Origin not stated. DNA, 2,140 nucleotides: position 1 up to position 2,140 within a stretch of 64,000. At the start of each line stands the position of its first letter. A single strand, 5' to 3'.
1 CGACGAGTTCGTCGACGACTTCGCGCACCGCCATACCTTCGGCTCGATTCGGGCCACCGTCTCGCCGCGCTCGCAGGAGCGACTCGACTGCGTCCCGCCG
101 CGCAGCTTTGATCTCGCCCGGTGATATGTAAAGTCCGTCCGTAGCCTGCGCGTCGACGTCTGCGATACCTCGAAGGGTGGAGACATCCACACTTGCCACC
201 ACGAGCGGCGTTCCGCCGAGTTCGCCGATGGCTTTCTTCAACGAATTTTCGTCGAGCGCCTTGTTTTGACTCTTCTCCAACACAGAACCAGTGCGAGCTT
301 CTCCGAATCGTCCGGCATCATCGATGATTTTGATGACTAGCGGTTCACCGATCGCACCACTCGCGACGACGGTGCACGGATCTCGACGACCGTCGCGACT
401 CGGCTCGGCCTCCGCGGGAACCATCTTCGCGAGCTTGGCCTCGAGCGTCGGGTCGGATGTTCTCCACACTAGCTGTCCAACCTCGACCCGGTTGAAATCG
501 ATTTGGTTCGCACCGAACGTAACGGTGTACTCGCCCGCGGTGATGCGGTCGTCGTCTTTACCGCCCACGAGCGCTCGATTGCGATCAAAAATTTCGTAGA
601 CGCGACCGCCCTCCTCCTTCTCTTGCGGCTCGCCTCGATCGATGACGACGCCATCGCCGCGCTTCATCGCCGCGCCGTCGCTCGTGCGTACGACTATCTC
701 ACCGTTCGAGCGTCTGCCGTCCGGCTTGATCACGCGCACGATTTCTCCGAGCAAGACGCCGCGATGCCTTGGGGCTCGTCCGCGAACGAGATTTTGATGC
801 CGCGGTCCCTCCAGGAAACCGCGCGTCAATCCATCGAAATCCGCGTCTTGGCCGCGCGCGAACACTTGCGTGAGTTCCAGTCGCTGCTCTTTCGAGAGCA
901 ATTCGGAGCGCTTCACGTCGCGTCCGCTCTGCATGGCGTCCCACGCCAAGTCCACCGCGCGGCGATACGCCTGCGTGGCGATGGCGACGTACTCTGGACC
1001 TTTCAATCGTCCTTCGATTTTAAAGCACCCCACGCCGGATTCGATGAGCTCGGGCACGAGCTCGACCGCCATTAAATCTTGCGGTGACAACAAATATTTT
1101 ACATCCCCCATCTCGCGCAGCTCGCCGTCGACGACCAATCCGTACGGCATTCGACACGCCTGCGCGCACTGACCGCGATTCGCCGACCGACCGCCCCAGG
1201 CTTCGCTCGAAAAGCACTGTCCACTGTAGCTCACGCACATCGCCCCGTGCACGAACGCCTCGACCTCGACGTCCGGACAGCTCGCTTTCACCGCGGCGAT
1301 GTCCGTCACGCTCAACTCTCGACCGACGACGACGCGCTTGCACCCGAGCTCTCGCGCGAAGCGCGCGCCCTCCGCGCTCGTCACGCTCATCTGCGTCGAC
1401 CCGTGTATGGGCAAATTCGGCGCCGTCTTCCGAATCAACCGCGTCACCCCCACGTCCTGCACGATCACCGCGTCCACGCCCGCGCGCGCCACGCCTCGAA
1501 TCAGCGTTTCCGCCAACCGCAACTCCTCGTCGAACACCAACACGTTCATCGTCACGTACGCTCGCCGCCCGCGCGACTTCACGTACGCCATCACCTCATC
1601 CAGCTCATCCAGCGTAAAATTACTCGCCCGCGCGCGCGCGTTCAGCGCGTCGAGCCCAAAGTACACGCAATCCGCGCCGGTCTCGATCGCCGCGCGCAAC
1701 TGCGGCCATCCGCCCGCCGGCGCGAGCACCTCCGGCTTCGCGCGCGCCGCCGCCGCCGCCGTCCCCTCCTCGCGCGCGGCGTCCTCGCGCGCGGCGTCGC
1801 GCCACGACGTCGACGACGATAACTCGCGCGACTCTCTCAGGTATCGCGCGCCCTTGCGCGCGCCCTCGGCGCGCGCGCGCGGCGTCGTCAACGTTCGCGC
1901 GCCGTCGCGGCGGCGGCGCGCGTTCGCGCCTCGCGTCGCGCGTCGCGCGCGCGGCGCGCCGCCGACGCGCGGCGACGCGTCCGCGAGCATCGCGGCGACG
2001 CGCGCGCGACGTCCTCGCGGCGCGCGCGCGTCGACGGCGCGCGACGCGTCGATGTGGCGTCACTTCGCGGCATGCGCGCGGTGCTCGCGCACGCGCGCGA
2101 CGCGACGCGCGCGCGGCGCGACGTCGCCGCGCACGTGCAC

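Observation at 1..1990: Long-form peptidase U32 (RlhA/YdcP-like) gene in a eukaryotic nuclear context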

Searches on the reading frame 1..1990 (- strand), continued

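Call 26: list_cluster_members(proteins=[P0001, P0003, P0004, P0007, P0010, P0012, P0018, P0020, P0043, P0046])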
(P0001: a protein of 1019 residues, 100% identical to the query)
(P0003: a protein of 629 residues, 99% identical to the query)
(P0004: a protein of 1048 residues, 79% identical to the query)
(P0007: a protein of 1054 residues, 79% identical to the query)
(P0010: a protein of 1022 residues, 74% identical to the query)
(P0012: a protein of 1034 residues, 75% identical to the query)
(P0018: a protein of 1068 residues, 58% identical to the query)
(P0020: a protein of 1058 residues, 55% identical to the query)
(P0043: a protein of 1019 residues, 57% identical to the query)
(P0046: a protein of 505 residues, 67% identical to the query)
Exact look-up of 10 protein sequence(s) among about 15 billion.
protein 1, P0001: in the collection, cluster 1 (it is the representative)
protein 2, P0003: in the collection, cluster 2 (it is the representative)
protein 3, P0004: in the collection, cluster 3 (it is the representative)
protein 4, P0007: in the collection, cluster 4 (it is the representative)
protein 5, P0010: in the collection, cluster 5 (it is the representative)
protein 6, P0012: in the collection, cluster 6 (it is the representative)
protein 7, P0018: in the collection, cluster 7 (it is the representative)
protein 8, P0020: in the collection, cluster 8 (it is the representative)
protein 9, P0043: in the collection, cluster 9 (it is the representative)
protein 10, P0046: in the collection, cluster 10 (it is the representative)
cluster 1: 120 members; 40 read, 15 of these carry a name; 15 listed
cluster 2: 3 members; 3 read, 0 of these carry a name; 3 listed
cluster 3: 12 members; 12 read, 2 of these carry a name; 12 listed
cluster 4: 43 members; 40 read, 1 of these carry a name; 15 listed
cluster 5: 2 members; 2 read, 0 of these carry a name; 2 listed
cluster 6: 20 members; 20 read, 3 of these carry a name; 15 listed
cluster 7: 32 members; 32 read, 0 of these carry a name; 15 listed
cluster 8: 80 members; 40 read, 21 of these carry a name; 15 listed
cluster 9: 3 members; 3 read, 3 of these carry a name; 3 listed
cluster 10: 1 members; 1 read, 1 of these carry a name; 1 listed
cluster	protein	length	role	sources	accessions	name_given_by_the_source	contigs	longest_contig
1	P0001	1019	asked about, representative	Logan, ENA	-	-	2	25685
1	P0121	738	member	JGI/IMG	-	collagenase-like PrtC family protease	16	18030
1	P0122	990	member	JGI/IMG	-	collagenase-like PrtC family protease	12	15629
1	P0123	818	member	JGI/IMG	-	collagenase-like PrtC family protease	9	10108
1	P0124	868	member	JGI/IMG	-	collagenase-like PrtC family protease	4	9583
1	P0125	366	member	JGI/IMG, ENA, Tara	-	collagenase-like PrtC family protease | strand:- start:3430 stop:4530 length:1101 start_codon:yes stop_codon:yes ...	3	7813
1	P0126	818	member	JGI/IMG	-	collagenase-like PrtC family protease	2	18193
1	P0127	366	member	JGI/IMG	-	collagenase-like PrtC family protease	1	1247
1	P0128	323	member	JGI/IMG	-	collagenase-like PrtC family protease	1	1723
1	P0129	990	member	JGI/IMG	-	collagenase-like PrtC family protease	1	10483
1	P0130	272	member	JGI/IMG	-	collagenase-like PrtC family protease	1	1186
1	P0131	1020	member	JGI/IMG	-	collagenase-like PrtC family protease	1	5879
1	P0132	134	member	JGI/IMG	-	hypothetical protein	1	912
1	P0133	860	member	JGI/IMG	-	collagenase-like PrtC family protease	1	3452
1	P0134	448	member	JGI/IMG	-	collagenase-like PrtC family protease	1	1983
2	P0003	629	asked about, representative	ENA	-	-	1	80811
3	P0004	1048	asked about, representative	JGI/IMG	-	putative protease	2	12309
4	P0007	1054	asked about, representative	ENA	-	-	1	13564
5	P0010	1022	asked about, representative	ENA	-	-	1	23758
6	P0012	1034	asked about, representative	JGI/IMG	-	-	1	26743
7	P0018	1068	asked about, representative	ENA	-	-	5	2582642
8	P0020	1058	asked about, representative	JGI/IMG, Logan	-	collagenase-like PrtC family protease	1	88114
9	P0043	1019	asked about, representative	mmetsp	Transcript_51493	Transcript_51493/g.164674 ORF Transcript_51493/g.164674 Transcript_51493/m.164674 ...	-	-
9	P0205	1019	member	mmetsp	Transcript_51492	Transcript_51492/g.164666 ORF Transcript_51492/g.164666 Transcript_51492/m.164666 ...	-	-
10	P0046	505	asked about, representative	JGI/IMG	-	collagenase-like PrtC family protease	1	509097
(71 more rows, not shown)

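Call 28: find_related_loci(query=A1, collection=genome_contigs, flank=5000)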
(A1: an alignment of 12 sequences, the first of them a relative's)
Query A1 (1019 aa) in genome_contigs; peptide patterns used: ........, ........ (x = any residue, [..] = any of these).
600 stretches matched a pattern (row limit reached: there are more); 597 encode a relative of the query (tblastn E <= 1e-3); the best 80 are kept; 80 distinct loci.
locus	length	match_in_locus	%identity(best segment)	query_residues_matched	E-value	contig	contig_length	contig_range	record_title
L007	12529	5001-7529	47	84-994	0e+0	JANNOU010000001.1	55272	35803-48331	MAG: Leptolyngbya sp. SOY_34_metabat_272 SOY_34_k141_1401355, whole genome shotgun sequence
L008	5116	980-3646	44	32-986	0e+0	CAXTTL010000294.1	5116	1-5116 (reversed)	MAG TPA_asm: uncultured Deinococcales bacterium isolate public_SRR11456923_metawrap_bin.2 genome assembly, contig: publi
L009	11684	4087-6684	48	86-999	0e+0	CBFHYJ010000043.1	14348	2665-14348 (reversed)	MAG: Sedimenticolaceae bacterium isolate AGTU_67_bin_67_indper genome assembly, contig: AGTU_67_bin_67_indper_c43, whole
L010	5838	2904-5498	44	86-984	0e+0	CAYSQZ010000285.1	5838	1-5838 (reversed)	MAG TPA_asm: uncultured Pirellulaceae bacterium isolate binchicken_co258_14 genome assembly, contig: NODE_10394_length_5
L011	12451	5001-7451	44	86-963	0e+0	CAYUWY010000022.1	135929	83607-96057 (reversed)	MAG TPA_asm: uncultured Pirellulaceae bacterium isolate binchicken_co366_88 genome assembly, contig: NODE_35_length_1359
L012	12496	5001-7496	44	86-991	0e+0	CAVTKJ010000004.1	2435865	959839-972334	MAG: uncultured Chloroflexia bacterium isolate MFD04716.bin.1.82 genome assembly, contig: contig_17145, whole genome sho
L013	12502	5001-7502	45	84-990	0e+0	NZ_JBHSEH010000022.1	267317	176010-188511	Deinococcus navajonensis strain CCUG 56029 platanus_K_default_22, whole genome shotgun sequence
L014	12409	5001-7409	43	86-966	0e+0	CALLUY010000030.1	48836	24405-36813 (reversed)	MAG: uncultured Pirellulaceae bacterium isolate L1_Bin_Bin_192_sub_1 genome assembly, contig: c_000000195713, whole geno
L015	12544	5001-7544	43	86-997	0e+0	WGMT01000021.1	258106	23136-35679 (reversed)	MAG: bacterium isolate RI_153 c_000000033934, whole genome shotgun sequence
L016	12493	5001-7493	43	84-990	0e+0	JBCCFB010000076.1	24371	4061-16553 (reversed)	MAG: Planctomycetota bacterium isolate P01_B01_bin.120 k141_2025724_length_24371_cov_25.0000, whole genome shotgun seque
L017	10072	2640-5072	44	86-986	0e+0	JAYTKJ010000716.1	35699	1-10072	MAG: Acidobacteriota bacterium isolate GFS_3114 GFS_3114_715, whole genome shotgun sequence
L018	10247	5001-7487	45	86-984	0e+0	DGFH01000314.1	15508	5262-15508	MAG TPA_asm: Anaerolineales bacterium UBA3905 UBA3905_contig_428, whole genome shotgun sequence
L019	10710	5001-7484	43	81-986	0e+0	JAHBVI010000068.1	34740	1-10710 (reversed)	MAG: Anaerolineae bacterium isolate ACE_CHL11 CHL11_68, whole genome shotgun sequence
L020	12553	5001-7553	43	85-990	0e+0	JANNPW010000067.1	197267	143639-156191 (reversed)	MAG: Mariniblastus sp. isolate SOY_31_metabat_97 SOY_31_k141_1680678, whole genome shotgun sequence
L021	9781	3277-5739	43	85-988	0e+0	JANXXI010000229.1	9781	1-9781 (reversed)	MAG: Acidobacteria bacterium isolate GL140_2_metabat_67_sub GL140_2_k141_3144859, whole genome shotgun sequence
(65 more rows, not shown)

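Call 35: list_cluster_members(proteins=[P0104, P0095, P0107, P0057, P0052, P0061, P0096, P0055, P0064, P0081])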
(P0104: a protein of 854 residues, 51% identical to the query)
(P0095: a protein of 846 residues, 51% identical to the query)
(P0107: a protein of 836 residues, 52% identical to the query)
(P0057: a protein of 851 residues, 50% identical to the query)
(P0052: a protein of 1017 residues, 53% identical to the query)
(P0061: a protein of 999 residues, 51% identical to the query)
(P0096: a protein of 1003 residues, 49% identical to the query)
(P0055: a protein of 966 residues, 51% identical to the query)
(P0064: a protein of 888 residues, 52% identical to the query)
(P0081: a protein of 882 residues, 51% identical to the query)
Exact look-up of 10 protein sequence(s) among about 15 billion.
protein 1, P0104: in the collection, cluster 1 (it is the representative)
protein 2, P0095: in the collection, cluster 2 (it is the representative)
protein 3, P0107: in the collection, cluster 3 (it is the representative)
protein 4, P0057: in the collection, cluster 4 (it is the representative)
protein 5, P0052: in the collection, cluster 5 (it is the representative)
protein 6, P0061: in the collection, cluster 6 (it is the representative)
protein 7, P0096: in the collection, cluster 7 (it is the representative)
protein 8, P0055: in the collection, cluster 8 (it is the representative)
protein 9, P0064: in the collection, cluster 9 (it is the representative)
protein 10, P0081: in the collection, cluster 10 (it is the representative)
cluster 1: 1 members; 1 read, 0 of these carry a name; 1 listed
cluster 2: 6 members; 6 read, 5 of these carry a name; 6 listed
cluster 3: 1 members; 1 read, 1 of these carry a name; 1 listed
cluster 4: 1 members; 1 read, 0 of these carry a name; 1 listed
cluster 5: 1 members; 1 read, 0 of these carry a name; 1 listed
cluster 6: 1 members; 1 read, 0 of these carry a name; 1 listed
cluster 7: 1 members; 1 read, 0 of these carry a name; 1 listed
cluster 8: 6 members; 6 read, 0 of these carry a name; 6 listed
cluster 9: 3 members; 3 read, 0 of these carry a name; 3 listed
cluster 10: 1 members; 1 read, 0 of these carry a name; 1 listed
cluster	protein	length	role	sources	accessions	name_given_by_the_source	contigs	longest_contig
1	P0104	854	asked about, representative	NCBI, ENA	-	-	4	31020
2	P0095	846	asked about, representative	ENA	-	-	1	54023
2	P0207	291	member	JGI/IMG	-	collagenase-like PrtC family protease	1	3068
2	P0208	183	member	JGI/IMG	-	putative protease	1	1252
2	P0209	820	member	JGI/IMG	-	collagenase-like PrtC family protease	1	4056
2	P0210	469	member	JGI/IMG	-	collagenase-like PrtC family protease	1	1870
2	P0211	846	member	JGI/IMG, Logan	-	collagenase-like PrtC family protease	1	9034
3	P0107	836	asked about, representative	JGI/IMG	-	U32 family peptidase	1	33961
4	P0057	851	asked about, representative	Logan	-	-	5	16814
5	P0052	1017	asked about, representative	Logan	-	-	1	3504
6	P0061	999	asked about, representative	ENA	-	-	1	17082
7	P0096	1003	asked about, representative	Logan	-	-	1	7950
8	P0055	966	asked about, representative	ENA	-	-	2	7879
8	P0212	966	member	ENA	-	-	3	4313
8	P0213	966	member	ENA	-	-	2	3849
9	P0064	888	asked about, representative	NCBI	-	-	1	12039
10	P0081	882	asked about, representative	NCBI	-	-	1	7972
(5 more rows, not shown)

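Call 42: search_solved_structures(query=A1, max_evalue=1, show_alignments=0)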
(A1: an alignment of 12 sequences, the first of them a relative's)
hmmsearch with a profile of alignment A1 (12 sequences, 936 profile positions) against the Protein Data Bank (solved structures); distinct sequences matched with E-value up to 1: 2.
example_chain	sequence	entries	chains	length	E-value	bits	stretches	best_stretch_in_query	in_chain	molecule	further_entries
1qs2_A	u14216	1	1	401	0.58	11.5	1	255-290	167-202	ADP-RIBOSYLTRANSFERASE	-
1qs1_A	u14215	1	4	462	0.69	11.2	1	255-290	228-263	ADP-RIBOSYLTRANSFERASE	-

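Call 44: find_encoding_contigs(protein=P0061, flank=8000, max_places=2)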
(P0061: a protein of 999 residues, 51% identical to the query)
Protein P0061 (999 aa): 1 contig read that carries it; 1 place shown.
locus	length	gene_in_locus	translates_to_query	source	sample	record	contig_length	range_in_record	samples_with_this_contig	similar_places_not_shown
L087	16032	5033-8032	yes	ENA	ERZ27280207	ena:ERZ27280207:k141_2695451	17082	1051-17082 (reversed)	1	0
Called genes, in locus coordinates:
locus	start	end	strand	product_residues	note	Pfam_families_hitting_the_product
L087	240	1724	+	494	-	PF14369:Zn_ribbon_19, PF12678:zf-rbx1 (faint), PF00097:zf-C3HC4 (weak), PF13445:zf-RING_UBOX (weak), PF13639:zf-RING_2, PF13923:zf-C3HC4_2, PF17123:zf-RING_11 (weak)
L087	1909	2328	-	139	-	PF00330:Aconitase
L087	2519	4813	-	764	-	PF11791:Aconitase_B_N, PF06434:Aconitase_2_N, PF00330:Aconitase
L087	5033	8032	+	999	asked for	PF01136:Peptidase_U32, PF12392:DUF3656, PF01136:Peptidase_U32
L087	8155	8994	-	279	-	PF00627:UBA (weak)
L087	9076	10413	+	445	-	PF02342:TerD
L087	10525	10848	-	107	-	-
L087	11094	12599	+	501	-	PF04857:CAF1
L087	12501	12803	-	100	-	-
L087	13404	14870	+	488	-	-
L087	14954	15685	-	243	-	PF10354:BMT5-like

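Call 45: find_encoding_contigs(protein=P0104, flank=8000, max_places=2)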
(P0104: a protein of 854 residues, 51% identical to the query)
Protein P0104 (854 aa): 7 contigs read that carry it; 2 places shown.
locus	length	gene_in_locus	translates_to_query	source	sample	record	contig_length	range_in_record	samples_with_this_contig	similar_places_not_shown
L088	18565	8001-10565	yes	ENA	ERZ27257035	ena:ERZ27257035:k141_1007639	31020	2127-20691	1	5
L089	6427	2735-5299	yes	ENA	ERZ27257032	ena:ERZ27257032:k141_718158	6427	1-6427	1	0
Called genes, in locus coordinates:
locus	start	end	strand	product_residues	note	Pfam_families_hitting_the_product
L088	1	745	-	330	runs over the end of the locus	PF00490:ALAD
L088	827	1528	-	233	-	PF01839:FG-GAP (faint)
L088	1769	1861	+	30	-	-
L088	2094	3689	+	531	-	-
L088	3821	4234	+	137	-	PF04143:Sulf_transp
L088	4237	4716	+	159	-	PF20398:DUF6691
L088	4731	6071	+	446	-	PF01323:DSBA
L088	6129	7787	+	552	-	PF00533:BRCT, PF00560:LRR_1 (faint), PF12799:LRR_4 (faint), PF13516:LRR_6 (faint)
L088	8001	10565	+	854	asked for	PF01136:Peptidase_U32, PF12392:DUF3656, PF01136:Peptidase_U32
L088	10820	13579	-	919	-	PF11617:Cu-binding_MopE (weak)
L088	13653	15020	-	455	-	PF01636:APH (faint), PF03109:ABC1, PF01163:RIO1 (faint)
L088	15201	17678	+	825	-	PF13948:DUF4215 (faint)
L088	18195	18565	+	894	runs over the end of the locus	-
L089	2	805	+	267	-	?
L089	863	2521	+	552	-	PF00533:BRCT, PF00560:LRR_1 (faint), PF12799:LRR_4 (faint), PF13516:LRR_6 (faint)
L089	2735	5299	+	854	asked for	PF01136:Peptidase_U32, PF12392:DUF3656, PF01136:Peptidase_U32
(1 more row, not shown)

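Call 58: predict_structure(alignment_id=A2)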
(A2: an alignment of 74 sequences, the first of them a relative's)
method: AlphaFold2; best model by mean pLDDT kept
length: 1019 residues; sequences in the alignment: 74
mean_pLDDT: 84.9   pTM: 0.86
mean pLDDT of the five models: 84.9, 83.8, 83.0, 82.1, 82.0
residues with pLDDT >= 90: 637; 70-90: 221; 50-70: 69; < 50: 92
segments of 3 or more residues with pLDDT < 50: 1-52, 54-65, 256-276, 684-687
pLDDT, mean of each block of 10 residues (from residue 1): 33 33 33 31 39 46 50 58 83 95 96 87 86 96 94 93 98 95 96 91 81 94 92 95 94 57 43 47 81 78 83 97 91 93 97 96 95 89 86 88 71 94 88 93 93 84 95 86 86 94 95 92 84 83 97 96 97 92 93 91 94 74 96 97 92 97 90 57 51 93 97 96 86 98 90 88 96 92 91 88 92 94 91 95 96 79 88 88 89 89 82 96 96 95 98 97 96 91 80 75 87 93
secondary structure, 60 per line:
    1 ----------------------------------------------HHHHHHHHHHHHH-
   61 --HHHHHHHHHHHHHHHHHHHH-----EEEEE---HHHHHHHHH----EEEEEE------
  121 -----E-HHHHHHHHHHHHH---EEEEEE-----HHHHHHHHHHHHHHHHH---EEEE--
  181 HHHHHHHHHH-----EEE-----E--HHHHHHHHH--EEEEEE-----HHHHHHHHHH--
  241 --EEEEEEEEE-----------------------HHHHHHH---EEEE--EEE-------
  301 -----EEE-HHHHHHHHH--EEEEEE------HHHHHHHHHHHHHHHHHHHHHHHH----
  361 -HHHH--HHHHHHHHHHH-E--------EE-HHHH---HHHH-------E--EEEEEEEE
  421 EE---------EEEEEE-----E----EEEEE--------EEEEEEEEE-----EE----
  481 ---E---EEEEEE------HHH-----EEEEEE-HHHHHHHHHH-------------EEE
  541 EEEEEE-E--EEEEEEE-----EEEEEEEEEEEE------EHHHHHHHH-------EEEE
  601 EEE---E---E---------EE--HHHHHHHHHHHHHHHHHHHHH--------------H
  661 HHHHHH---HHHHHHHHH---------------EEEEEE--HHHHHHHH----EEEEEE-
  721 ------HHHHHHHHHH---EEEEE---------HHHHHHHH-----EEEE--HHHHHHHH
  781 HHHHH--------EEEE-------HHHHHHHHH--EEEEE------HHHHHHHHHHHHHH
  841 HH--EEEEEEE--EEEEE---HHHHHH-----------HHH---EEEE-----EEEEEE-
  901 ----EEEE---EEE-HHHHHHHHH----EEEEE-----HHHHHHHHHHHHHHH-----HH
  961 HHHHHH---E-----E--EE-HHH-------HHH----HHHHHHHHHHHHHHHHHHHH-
elements in order (helices of 4 or more, strands of 3 or more residues): H47-59 H63-82 E88-92 H96-104 E109-114 H128-140 E144-149 H155-171 E175-178 H181-190 E196-198 H207-215 E218-223 H229-238 E243-251 H275-281 E285-288 E291-293 E306-308 H310-318 E321-326 H333-356 H362-365 H368-378 H392-395 H399-402 E413-422 E432-437 E448-452 E461-469 E488-493 E508-513 H515-524 E538-546 E551-557 E563-574 H582-589 E597-603 H625-645 H660-666 H670-678 E694-699 H702-709 E714-719 H727-736 E740-744 H754-761 E767-770 H773-785 E794-797 H805-813 E816-820 H827-842 E845-851 E854-858 H862-867 E885-888 E894-899 E905-908 E912-914 H916-924 E929-933 H939-953 H959-966 H999-1018

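Call 61: fold_search(model_id=the predicted structure, library=pdb)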
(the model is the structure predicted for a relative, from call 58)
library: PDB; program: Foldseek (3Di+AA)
matches with E <= 10: 1467; with E <= 0.001: 19
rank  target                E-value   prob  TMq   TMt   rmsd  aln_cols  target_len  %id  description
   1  5gzu_B                7.4e-07  0.99  0.17  0.19  33.6      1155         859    8  Crystal Structure of Chitinase ChiW from Paenibacillus sp. str. FPU-7 Reveals a Novel Type of Bacterial Cell-Surface-E (released 2016-12-28)
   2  5gzu_A                7.4e-07  0.99  0.15  0.18  33.3      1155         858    8  Crystal Structure of Chitinase ChiW from Paenibacillus sp. str. FPU-7 Reveals a Novel Type of Bacterial Cell-Surface-E (released 2016-12-28)
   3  5gzt_B                6.1e-06  0.94  0.16  0.15  39.4      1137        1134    8  Crystal Structure of Chitinase ChiW from Paenibacillus sp. str. FPU-7 Reveals a Novel Type of Bacterial Cell-Surface-E (released 2016-12-28)
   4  5gzv_A                3.3e-05  0.85  0.15  0.17  33.2      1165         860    7  Crystal Structure of Chitinase ChiW from Paenibacillus sp. str. FPU-7 Reveals a Novel Type of Bacterial Cell-Surface-E (released 2016-12-28)
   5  3t4w_A                1.0e-04  0.99  0.15  0.33  25.6       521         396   12  The crystal structure of mandelate racemase/muconate lactonizing enzyme from Sulfitobacter sp (released 2011-08-17)
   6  3fcp_A                1.0e-04  0.95  0.12  0.27  25.9       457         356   13  Crystal structure of Muconate lactonizing enzyme from Klebsiella pneumoniae (released 2008-12-02)
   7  5cim_A                1.3e-04  0.99  0.16  0.24  19.2       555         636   12  Structure of Mycobacterium thermoresistibile GlgE in complex with maltose (cocrystallisation with maltose-1-phosphate) (released 2015-12-09)
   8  3fcp_E                1.6e-04  0.93  0.12  0.27  26.1       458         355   13  Crystal structure of Muconate lactonizing enzyme from Klebsiella pneumoniae (released 2008-12-02)
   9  3ddm_A                2.0e-04  1.00  0.14  0.35  24.6       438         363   11  CRYSTAL STRUCTURE OF MANDELATE RACEMASE/MUCONATE LACTONIZING ENZYME FROM Bordetella bronchiseptica RB50 (released 2008-06-24)
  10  1u5j                  2.4e-04  1.00  0.16  0.31  12.9       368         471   12  Propionibacterium shermanii transcarboxylase 5S subunit, Met186Ile (released 2004-09-07)
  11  4it1_B                2.8e-04  0.98  0.12  0.26  24.7       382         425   15  Crystal structure of enolase pfl01_3283 (target efi-502286) from pseudomonas fluorescens pf0-1 with bound magnesium, p (released 2013-01-30)
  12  5bx9                  4.9e-04  0.98  0.16  0.35  15.7       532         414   11  Structure of PslG from Pseudomonas aeruginosa (released 2015-10-07)
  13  7qt1_C                6.0e-04  1.00  0.16  0.33  11.2       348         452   16  Non-obligately L8S8-complex forming RubisCO derived from ancestral sequence reconstruction and rational engineering in (released 2022-10-12)
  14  4j3z_A                6.0e-04  0.95  0.12  0.26  25.5       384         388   13  Crystal structure of mandelate racemase/muconate lactonizing enzyme from Jannaschia sp. CCS1 (released 2013-03-06)
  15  4j3z_D                6.7e-04  0.96  0.11  0.26  25.9       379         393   12  Crystal structure of mandelate racemase/muconate lactonizing enzyme from Jannaschia sp. CCS1 (released 2013-03-06)
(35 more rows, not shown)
